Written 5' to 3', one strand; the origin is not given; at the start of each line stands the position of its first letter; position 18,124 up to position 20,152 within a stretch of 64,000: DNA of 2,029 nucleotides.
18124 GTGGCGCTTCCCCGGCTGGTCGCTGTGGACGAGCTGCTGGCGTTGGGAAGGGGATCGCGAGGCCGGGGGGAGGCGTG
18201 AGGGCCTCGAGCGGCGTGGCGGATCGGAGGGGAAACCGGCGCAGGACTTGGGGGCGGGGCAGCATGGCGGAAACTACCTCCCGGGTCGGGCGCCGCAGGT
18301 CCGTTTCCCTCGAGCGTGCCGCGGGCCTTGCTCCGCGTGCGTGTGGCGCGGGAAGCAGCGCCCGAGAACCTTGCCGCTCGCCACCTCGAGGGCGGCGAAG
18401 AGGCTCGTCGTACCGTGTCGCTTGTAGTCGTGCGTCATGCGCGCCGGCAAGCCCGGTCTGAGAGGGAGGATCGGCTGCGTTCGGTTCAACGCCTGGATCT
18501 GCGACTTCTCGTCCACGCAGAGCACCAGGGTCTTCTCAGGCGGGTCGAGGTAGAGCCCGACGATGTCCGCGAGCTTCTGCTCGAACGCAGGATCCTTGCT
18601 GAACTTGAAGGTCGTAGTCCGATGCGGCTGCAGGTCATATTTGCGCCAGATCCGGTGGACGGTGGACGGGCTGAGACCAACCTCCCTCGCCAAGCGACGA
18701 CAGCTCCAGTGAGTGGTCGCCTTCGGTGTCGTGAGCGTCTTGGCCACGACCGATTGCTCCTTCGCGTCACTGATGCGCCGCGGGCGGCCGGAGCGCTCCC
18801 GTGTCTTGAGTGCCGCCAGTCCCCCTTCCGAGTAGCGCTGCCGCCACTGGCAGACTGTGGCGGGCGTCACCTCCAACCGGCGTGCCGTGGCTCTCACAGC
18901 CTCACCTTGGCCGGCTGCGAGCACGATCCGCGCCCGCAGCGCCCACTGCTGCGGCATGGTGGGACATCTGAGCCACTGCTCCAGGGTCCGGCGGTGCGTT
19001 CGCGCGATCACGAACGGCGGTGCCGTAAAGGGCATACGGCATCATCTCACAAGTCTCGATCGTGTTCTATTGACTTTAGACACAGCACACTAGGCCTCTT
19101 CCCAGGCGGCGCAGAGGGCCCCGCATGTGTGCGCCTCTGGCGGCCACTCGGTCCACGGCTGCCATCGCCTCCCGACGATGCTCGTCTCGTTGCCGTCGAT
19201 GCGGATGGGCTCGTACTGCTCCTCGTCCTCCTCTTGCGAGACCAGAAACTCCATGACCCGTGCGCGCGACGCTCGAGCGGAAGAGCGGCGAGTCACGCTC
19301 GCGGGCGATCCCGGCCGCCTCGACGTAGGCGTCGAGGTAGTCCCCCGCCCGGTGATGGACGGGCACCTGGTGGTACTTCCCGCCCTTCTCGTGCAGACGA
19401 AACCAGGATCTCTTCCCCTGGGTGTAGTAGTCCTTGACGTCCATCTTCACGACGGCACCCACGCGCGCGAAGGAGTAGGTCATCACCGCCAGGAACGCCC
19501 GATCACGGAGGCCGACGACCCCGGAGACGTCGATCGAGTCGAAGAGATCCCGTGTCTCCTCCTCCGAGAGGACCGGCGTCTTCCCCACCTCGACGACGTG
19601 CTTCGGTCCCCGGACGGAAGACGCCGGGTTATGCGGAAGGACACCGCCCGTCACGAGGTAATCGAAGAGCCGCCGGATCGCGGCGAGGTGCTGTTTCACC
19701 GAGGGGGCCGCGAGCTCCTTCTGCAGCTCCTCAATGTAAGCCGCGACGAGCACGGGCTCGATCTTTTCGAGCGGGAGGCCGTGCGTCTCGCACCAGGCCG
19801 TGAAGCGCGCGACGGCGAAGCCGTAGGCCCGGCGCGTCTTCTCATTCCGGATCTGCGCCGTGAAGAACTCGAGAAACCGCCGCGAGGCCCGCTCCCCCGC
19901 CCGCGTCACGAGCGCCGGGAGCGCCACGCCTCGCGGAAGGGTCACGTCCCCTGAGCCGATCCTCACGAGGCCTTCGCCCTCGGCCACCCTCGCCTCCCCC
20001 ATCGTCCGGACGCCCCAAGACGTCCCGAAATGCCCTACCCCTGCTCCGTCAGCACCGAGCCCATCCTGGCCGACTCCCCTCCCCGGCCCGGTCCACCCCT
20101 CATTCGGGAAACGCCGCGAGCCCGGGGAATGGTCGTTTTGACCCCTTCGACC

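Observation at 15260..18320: Complete integron whose integrase points into its own cassette array, with attI after the intI stop codon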

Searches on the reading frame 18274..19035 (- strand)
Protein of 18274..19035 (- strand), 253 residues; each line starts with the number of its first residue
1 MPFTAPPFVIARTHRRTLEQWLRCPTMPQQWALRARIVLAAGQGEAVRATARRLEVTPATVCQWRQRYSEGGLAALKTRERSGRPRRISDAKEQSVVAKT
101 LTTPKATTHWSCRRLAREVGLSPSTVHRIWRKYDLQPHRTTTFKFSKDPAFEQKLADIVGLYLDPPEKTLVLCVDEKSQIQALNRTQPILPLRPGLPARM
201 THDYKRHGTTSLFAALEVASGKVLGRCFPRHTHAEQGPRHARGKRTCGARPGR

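Call 4: search_protein_families(library=ncbifam, proteins=[window:18274-19035:-])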
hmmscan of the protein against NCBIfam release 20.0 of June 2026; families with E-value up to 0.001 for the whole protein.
window:18274-19035:- (253 aa): 7 families
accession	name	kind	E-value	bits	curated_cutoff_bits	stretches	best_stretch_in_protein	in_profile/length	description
NF033545.0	transpos_IS630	equivalog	1.6e-47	162.4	100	1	34-234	2-207/299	IS630 family transposase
NF033577.2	transpos_IS481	equivalog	8.8e-16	58.2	224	1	34-141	2-113/284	IS481 family transposase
NF033516.0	transpos_IS3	equivalog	2.2e-06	27.2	160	1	35-90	4-54/369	IS3 family transposase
NF033546.1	transpos_IS21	equivalog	2.1e-05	24.2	160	0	107-160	6-62/294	IS21 family transposase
NF046037.1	carphisopro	domain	9.3e-05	22.6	38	0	47-67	11-31/54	carph-isopro domain-containing protein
NF047595.1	IS66_ISRel24_TnpA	equivalog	0.0001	22.9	74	0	33-74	9-47/113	IS66-like element accessory protein TnpA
NF033594.2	transpos_ISNCY_2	equivalog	0.00021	20.6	250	1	48-139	14-109/368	ISNCY family transposase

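Call 5: search_protein_families(library=pfam, proteins=[window:18274-19035:-])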
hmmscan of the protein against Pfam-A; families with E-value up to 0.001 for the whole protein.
window:18274-19035:- (253 aa): 10 families
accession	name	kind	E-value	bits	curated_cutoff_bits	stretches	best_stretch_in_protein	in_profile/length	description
PF13551.12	HTH_29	-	1e-18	67.6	28.1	1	34-94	1-64/64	Winged helix-turn helix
PF13565.12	HTH_32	-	2.5e-18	66.8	33.7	1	60-130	1-73/73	Homeodomain-like domain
PF13518.12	HTH_28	-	3.4e-15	56.3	25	1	34-86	2-52/52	Helix-turn-helix domain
PF13384.12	HTH_23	-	3.8e-13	49.3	24.6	1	31-77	4-50/50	Homeodomain-like domain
PF01527.26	HTH_Tnp_1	-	4.4e-07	30.5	24.1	1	34-79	12-57/75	Transposase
PF06056.18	Terminase_5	-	1.2e-05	25.6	20.3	0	50-87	19-56/58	Putative ATPase subunit of terminase (gpP-like)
PF02796.21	HTH_7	-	1.5e-05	25.5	23.8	0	114-132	26-44/45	Helix-turn-helix domain of resolvase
PF18024.7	HTH_50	-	2.2e-05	24.5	27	1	107-136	21-50/50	Helix-turn-helix domain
PF13936.12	HTH_38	-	5.3e-05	23.3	27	0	111-128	22-39/44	Helix-turn-helix domain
PF13542.12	HTH_Tnp_ISL3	-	0.00011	22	27.4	0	113-129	30-46/51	Helix-turn-helix domain of transposase family ISL3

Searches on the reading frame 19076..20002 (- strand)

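Call 4: search_protein_families(library=ncbifam, proteins=[window:19076-20002:-])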
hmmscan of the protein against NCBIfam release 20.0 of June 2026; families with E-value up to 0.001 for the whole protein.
window:19076-20002:- (308 aa): 6 families
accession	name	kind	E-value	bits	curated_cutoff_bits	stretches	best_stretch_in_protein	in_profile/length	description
TIGR02225.1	recomb_XerD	equivalog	5.9e-25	88.2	329.6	1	42-232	2-189/290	site-specific tyrosine recombinase XerD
NF001399.0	PRK00283.1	subfamily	4.8e-22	78.6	279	1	42-230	11-197/300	tyrosine recombinase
TIGR02224.1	recomb_XerC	equivalog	1.4e-21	77.1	335.15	1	43-243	3-208/295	tyrosine recombinase XerC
NF002331.0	PRK01287.1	subfamily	1.4e-18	67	371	1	34-230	24-226/365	site-specific tyrosine recombinase XerC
NF040815.2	recomb_XerA_Arch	equivalog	9.9e-11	41.7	220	1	42-242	2-184/263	site-specific tyrosine recombinase/integron integrase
NF003462.0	PRK05084.1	equivalog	0.00012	20.9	267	0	166-229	196-257/360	tyrosine recombinase XerS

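Call 5: search_protein_families(library=pfam, proteins=[window:19076-20002:-])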
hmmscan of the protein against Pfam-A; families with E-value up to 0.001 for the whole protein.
window:19076-20002:- (308 aa): 3 families
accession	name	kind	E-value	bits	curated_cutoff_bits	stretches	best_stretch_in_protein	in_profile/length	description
PF02899.23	Phage_int_SAM_1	-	2.1e-09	38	22.3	1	53-117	15-80/83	Phage integrase, N-terminal SAM-like domain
PF13495.12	Phage_int_SAM_4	-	1.5e-06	28.9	27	1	42-117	4-79/85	Phage integrase, N-terminal SAM-like domain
PF00589.27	Phage_integrase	-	1.5e-05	25.3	27.1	1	144-243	2-99/172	Phage integrase family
